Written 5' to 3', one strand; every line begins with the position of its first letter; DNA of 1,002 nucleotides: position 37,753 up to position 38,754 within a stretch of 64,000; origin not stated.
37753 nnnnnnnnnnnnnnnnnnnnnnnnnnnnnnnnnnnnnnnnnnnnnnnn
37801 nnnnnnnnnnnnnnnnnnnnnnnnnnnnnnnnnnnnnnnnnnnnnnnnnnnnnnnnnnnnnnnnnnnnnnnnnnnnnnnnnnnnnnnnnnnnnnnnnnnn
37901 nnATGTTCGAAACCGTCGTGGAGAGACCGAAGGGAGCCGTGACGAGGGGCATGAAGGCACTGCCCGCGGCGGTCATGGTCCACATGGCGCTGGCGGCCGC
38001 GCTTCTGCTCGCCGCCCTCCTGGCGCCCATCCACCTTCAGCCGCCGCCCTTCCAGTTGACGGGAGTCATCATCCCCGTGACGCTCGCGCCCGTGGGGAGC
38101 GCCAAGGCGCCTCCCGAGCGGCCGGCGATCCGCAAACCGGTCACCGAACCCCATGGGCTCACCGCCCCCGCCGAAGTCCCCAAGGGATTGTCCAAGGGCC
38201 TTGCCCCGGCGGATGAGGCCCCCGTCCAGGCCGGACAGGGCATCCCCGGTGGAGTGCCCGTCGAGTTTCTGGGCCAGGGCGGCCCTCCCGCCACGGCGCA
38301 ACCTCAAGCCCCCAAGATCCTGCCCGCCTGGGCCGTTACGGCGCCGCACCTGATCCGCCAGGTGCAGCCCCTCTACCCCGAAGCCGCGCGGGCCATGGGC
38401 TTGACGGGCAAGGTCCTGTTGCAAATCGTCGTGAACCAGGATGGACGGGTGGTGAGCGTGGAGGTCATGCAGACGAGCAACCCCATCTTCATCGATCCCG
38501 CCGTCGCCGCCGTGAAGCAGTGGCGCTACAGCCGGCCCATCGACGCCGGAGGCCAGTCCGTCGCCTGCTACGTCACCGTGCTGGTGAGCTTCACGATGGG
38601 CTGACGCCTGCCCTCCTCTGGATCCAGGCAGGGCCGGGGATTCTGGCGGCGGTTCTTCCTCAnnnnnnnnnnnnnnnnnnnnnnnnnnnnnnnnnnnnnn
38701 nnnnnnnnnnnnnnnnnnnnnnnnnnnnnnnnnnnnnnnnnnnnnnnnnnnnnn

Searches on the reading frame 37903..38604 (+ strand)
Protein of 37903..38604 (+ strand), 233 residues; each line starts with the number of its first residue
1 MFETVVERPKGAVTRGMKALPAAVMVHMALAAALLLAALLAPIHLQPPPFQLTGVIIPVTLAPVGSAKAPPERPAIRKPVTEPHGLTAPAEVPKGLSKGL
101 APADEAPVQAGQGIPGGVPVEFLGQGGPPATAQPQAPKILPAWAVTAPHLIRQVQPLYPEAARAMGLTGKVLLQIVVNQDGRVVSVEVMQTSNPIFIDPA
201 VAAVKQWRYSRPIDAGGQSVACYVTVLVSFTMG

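Call 57: search_protein_families(library=pfam, proteins=[window:37903-38604:+], max_evalue=0.0001)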
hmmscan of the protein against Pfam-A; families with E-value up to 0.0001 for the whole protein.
window:37903-38604:+ (233 aa): 1 family
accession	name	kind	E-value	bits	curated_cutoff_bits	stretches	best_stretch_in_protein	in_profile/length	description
PF03544.19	TonB_C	-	9e-17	61.7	24.6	1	155-231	2-78/79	Gram-negative bacterial TonB protein C-terminal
